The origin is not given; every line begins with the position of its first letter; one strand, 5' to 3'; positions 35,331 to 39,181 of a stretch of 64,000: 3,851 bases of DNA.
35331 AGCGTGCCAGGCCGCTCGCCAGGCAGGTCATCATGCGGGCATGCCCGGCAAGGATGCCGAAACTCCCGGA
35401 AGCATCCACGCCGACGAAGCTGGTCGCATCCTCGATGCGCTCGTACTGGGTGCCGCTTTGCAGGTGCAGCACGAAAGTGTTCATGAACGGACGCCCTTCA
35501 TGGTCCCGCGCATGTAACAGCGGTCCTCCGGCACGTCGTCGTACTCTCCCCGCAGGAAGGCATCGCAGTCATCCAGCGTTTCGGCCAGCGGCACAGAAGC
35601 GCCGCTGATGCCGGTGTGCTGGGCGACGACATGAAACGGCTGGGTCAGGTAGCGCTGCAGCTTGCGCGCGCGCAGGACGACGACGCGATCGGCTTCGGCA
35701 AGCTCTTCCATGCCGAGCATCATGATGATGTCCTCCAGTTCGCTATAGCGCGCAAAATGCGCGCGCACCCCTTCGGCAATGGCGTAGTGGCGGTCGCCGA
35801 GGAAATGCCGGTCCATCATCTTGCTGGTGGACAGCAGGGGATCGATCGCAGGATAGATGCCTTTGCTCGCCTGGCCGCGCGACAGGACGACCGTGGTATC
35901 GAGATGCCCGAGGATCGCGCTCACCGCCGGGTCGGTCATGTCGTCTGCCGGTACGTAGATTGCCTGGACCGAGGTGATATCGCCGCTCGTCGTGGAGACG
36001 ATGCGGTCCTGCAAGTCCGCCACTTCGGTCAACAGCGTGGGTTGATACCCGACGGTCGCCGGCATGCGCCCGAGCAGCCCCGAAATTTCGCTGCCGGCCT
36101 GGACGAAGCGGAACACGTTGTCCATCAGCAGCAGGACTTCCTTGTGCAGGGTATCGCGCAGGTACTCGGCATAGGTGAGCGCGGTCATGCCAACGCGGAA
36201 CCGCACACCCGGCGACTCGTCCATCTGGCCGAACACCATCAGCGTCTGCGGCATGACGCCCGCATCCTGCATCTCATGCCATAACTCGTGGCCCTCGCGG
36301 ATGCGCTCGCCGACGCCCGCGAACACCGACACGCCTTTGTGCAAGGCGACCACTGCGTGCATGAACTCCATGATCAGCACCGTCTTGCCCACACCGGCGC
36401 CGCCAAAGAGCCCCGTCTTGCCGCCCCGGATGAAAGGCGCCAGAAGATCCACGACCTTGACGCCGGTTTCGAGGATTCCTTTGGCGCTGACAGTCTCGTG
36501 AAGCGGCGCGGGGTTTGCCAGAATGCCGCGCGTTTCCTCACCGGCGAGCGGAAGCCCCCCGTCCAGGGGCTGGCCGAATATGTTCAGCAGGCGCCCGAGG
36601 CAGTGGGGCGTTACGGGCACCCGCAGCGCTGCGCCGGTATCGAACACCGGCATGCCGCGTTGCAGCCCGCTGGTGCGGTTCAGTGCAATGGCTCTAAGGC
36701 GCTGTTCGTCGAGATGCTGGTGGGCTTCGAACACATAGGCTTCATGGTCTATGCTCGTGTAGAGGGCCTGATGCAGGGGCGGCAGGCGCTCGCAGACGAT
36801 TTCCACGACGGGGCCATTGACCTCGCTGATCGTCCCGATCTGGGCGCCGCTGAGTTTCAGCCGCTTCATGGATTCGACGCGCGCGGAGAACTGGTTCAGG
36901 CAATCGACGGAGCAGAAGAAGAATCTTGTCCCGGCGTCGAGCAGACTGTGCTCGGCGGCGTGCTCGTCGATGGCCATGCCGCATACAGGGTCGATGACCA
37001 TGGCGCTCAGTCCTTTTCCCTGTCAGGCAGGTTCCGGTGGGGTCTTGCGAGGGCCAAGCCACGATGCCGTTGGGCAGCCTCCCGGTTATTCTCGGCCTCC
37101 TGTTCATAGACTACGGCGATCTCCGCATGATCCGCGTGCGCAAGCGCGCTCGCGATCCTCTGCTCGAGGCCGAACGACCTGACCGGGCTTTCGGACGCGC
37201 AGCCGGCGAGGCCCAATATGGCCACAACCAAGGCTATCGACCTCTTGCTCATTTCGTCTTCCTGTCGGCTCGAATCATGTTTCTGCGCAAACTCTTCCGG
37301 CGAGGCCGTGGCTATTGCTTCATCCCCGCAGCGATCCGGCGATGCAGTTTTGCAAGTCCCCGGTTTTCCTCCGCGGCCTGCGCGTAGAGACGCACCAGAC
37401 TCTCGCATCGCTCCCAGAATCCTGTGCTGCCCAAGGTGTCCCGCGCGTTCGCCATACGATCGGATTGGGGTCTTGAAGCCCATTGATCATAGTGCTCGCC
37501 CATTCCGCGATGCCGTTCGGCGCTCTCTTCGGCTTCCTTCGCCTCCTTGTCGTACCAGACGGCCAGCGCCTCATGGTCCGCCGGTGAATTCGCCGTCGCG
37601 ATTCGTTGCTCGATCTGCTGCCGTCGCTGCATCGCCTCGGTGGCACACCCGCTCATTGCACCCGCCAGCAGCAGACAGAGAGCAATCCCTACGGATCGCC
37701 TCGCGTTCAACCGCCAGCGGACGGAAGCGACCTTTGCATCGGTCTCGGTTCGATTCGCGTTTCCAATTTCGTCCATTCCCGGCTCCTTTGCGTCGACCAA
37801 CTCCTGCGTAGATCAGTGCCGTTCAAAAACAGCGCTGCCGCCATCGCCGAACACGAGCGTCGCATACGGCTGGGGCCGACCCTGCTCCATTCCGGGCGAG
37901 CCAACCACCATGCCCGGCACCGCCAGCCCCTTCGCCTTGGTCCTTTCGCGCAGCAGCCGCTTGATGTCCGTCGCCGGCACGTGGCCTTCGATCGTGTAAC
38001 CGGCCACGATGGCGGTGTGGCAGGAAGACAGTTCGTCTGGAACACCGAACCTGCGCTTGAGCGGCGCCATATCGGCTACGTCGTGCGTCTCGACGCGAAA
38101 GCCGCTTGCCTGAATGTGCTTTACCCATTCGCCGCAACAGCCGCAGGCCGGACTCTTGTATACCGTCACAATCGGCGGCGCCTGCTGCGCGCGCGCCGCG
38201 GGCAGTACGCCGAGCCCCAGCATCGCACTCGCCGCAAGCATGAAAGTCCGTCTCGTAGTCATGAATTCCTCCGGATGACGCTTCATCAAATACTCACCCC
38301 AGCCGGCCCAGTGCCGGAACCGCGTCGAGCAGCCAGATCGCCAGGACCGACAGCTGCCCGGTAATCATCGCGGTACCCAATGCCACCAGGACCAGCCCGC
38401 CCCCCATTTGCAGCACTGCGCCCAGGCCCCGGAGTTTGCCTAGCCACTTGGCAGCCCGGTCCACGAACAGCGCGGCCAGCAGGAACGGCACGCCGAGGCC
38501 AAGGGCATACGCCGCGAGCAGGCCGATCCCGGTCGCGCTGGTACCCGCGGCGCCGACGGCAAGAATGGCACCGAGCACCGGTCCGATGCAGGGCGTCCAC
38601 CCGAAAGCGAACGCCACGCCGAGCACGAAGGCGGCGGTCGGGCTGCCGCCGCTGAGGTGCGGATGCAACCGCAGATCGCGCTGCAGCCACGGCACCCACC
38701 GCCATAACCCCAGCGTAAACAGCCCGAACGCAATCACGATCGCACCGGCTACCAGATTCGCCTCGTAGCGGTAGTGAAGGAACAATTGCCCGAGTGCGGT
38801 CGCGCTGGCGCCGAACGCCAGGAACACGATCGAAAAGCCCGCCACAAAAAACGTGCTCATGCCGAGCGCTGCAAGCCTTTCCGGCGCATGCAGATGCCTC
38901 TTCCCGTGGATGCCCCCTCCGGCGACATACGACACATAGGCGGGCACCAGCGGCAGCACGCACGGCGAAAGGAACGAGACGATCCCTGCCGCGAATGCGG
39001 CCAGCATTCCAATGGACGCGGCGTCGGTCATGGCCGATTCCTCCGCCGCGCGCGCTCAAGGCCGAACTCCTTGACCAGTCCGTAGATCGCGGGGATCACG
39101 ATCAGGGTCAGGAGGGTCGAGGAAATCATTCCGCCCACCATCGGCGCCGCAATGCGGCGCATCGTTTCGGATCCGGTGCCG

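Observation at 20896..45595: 24.6-kb unidirectional array that joins cusCBA-ccdA-copG copper efflux directly to the N-ATPase and a nucleotide-metabolism/cyclase block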

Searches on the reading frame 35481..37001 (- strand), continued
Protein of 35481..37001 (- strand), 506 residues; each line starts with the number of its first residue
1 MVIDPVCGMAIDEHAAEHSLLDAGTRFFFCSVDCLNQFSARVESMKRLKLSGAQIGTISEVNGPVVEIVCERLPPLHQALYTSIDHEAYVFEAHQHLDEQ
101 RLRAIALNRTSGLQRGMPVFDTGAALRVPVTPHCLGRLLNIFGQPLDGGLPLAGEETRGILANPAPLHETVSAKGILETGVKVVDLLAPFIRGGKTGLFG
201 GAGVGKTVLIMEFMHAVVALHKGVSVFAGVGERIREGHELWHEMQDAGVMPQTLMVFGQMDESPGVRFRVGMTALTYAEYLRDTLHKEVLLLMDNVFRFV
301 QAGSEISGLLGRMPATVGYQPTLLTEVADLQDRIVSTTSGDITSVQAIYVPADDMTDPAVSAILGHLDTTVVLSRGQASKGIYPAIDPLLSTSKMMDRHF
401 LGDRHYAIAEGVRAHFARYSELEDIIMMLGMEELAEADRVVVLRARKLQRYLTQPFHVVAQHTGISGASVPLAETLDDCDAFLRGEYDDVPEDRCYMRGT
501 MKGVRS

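Call 82: get_annotated_region(hit=H28, flank=12000)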
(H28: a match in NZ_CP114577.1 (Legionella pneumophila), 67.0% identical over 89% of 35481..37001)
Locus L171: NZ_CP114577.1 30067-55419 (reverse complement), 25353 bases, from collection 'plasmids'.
description: Legionella pneumophila strain H3 plasmid pH3-D-14, complete sequence
organism: Legionella pneumophila (NCBI taxid 446)
taxonomy: Bacteria; Pseudomonadota; Gammaproteobacteria; Legionellales; Legionellaceae; Legionella; Legionella pneumophila
host: -; source: cell culture; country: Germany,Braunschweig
typing (MOB-suite, as given by PLSDB): conjugative; relaxase MOBF; mating-pair formation MPF_F
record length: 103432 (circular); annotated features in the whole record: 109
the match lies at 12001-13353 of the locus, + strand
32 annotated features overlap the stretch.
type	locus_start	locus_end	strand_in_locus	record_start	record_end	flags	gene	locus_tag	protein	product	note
CDS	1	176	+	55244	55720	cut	-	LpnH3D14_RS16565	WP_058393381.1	hypothetical protein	-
CDS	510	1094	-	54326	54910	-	-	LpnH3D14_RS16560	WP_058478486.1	site-specific integrase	GO:0015074 - DNA integration [Evidence IEA]; GO:0006310 - DNA recombination [Evidence IEA]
CDS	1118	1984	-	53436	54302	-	-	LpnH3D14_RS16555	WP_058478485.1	AAA family ATPase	-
CDS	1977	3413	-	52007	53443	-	-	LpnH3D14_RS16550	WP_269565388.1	Mu transposase C-terminal domain-containing protein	-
CDS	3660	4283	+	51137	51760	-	-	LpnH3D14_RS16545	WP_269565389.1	recombinase family protein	GO:0006310 - DNA recombination [Evidence IEA]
CDS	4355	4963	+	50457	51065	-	-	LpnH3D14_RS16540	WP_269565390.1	cation transporter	GO:0006812 - monoatomic cation transport [Evidence IEA]; GO:0055085 - transmembrane transport [Evidence IEA]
CDS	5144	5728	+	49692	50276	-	-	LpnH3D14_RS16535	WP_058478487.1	site-specific integrase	GO:0015074 - DNA integration [Evidence IEA]; GO:0006310 - DNA recombination [Evidence IEA]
CDS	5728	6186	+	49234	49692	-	-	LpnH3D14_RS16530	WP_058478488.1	hypothetical protein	-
CDS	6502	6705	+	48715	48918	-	-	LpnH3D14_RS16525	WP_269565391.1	hypothetical protein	-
CDS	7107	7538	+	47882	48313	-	-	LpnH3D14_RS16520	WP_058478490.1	hypothetical protein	-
CDS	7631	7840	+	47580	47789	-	-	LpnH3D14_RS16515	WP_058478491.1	cold-shock protein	-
CDS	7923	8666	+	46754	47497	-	phbB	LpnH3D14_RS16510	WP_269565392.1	acetoacetyl-CoA reductase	GO:0042619 - poly-hydroxybutyrate biosynthetic process [Evidence IEA]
CDS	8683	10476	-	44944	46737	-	-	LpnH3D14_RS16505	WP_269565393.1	alpha/beta fold hydrolase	-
CDS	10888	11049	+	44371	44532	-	-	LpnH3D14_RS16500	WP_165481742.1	hypothetical protein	-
CDS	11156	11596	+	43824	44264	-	-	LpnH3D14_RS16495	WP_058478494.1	hypothetical protein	-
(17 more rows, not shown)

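Call 83: get_annotated_region(hit=H30, flank=12000)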
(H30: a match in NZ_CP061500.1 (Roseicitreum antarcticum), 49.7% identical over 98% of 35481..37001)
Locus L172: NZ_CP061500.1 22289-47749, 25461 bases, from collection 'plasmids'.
description: Roseicitreum antarcticum strain ZS2-28 plasmid pRA02, complete sequence
organism: Roseicitreum antarcticum (NCBI taxid 564137)
taxonomy: Bacteria; Pseudomonadota; Alphaproteobacteria; Rhodobacterales; Paracoccaceae; Roseicitreum; Roseicitreum antarcticum
host: -; source: Intertidal sediment,Sandy intertidal sediment; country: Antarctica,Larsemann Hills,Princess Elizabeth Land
typing (MOB-suite, as given by PLSDB): conjugative; relaxase MOBP; mating-pair formation MPF_T
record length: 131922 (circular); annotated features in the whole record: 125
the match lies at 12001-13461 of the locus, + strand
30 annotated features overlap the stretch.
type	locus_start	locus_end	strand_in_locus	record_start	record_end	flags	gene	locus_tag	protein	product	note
CDS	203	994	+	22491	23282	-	istB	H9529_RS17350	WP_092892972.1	IS21-like element helper ATPase IstB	-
CDS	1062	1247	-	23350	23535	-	-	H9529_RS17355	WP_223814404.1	hypothetical protein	-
CDS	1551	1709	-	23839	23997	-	-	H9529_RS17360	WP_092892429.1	DUF3309 family protein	-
CDS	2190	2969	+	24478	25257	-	-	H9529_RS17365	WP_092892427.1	PRC-barrel domain-containing protein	GO:0019684 - photosynthesis, light reaction [Evidence IEA]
CDS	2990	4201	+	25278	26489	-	-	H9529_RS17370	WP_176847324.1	cyclopropane-fatty-acyl-phospholipid synthase family protein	-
CDS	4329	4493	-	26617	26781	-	-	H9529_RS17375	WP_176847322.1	hypothetical protein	-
CDS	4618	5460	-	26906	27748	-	-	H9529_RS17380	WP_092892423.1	hypothetical protein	-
CDS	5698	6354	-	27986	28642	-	-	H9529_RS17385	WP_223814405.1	hypothetical protein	-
CDS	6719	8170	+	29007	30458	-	-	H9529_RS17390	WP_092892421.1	YfcC family protein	-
CDS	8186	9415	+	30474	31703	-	-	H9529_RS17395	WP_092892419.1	arginine deiminase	GO:0019547 - arginine catabolic process to ornithine [Evidence IEA]; GO:0019546 - arginine deiminase pathway [Evidence ...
CDS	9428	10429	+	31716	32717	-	argF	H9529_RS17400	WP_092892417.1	ornithine carbamoyltransferase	GO:0042450 - arginine biosynthetic process via ornithine [Evidence IEA]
CDS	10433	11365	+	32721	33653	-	arcC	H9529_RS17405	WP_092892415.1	carbamate kinase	GO:0006520 - amino acid metabolic process [Evidence IEA]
CDS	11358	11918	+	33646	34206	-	-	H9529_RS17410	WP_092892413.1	HdeD family acid-resistance protein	-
CDS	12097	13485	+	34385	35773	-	atpD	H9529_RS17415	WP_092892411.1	F0F1 ATP synthase subunit beta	GO:0015986 - proton motive force-driven ATP synthesis [Evidence IEA]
CDS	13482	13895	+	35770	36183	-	-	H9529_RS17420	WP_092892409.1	ATPase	-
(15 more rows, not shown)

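Call 85: get_annotated_region(hit=H26, flank=12000)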
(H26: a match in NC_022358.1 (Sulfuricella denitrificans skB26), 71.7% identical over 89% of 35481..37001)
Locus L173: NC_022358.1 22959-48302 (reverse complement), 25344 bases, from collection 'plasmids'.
description: Sulfuricella denitrificans skB26 plasmid pSCD, complete sequence
organism: Sulfuricella denitrificans skB26 (NCBI taxid 1163617)
taxonomy: Bacteria; Pseudomonadota; Betaproteobacteria; Nitrosomonadales; Sulfuricellaceae; Sulfuricella; Sulfuricella denitrificans; Sulfuricella denitrificans skB26
host: -; source: -; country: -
typing (MOB-suite, as given by PLSDB): non-mobilizable; replicon rep_cluster_1630
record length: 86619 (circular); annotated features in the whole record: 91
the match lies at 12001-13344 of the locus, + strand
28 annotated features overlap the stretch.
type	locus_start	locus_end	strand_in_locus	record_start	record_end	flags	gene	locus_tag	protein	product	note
CDS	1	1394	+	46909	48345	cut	-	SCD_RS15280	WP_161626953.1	TolC family protein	GO:0055085 - transmembrane transport [Evidence IEA]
CDS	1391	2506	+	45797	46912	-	-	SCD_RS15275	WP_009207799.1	efflux RND transporter periplasmic adaptor subunit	GO:0006810 - transport [Evidence IEA]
CDS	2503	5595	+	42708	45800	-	-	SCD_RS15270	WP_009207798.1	efflux RND transporter permease subunit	-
CDS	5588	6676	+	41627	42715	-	-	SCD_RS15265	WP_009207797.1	FAD-binding oxidoreductase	-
CDS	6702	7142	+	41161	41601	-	-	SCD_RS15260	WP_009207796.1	YeeE/YedE thiosulfate transporter family protein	-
CDS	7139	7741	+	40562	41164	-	-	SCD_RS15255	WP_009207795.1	DUF6691 family protein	-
CDS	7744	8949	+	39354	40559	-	-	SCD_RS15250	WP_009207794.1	hypothetical protein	-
CDS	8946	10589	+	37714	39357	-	-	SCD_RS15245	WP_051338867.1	phospholipase D family protein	-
CDS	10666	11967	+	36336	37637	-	-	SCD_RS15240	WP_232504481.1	hypothetical protein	-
CDS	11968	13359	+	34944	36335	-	atpD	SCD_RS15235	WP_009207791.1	F0F1 ATP synthase subunit beta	GO:0015986 - proton motive force-driven ATP synthesis [Evidence IEA]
CDS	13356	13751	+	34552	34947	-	-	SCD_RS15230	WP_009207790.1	hypothetical protein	-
CDS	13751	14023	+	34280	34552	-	-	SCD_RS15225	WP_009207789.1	AtpZ/AtpI family protein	-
CDS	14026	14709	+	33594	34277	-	-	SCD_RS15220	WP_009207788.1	F0F1 ATP synthase subunit A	-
CDS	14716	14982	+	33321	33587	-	atpE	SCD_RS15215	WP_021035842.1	ATP synthase F0 subunit C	GO:0015986 - proton motive force-driven ATP synthesis [Evidence IEA]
CDS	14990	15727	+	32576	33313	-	-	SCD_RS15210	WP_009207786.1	F0F1 ATP synthase subunit delta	GO:0015986 - proton motive force-driven ATP synthesis [Evidence IEA]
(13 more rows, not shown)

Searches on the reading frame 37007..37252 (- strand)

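Call 66: search_protein_families(library=pfam, proteins=[window:37007-37252:-], max_evalue=5)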
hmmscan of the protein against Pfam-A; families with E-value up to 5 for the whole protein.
window:37007-37252:- (81 aa): 3 families
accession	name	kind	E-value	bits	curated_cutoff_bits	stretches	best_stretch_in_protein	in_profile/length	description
PF08139.17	LPAM_1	-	0.039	14.8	20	1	3-19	2-18/18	Prokaryotic membrane lipoprotein lipid attachment site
PF20101.4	DUF6491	-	0.041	14.4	27.5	1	1-43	1-41/138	Family of unknown function (DUF6491)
PF12242.14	Eno-Rase_NADH_b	-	0.081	13.1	23.4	1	26-54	51-78/79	NAD(P)H binding domain of trans-2-enoyl-CoA reductase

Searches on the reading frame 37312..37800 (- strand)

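Call 5: search_protein_families(library=pfam, proteins=[window:37312-37800:-], max_evalue=0.01)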
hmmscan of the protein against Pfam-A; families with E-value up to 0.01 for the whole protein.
window:37312-37800:- (162 aa): 0 families

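Call 51: search_protein_families(library=ncbifam, proteins=[window:37312-37776:-], max_evalue=0.001)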
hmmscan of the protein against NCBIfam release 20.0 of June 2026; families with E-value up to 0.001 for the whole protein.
window:37312-37776:- (154 aa): 0 families

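Call 66: search_protein_families(library=pfam, proteins=[window:37312-37776:-], max_evalue=5)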
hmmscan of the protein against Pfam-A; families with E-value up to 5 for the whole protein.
window:37312-37776:- (154 aa): 1 family
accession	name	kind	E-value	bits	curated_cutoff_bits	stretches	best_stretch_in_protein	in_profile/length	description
PF09452.15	Mvb12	-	0.039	14.9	25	1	57-100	25-67/90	ESCRT-I subunit Mvb12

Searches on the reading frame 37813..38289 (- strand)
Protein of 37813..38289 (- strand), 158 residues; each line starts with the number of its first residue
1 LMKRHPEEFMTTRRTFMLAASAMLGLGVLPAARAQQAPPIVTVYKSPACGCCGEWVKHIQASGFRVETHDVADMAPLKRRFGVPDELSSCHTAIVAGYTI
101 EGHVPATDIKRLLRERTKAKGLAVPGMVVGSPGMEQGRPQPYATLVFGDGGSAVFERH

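Call 5: search_protein_families(library=pfam, proteins=[window:37813-38289:-], max_evalue=0.01)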
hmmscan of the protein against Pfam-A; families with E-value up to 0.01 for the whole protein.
window:37813-38289:- (158 aa): 1 family
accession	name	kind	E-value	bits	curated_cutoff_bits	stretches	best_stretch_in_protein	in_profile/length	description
PF04214.18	DUF411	-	4.1e-26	90.9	27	1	87-134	1-48/48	Protein of unknown function, DUF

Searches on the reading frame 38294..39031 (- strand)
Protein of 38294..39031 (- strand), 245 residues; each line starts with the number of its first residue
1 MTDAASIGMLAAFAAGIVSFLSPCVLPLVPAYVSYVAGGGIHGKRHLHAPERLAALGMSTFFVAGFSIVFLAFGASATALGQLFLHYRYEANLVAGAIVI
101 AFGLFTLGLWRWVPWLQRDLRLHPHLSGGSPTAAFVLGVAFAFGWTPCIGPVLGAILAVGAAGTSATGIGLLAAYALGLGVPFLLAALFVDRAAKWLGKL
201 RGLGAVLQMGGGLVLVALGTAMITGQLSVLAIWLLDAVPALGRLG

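Call 5: search_protein_families(library=pfam, proteins=[window:38294-39031:-], max_evalue=0.01)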
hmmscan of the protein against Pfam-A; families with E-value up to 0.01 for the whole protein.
window:38294-39031:- (245 aa): 1 family
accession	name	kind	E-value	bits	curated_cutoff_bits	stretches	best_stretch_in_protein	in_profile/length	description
PF02683.22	DsbD_TM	-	9e-18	64.8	27.1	1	9-215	5-214/219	Cytochrome C biogenesis protein transmembrane domain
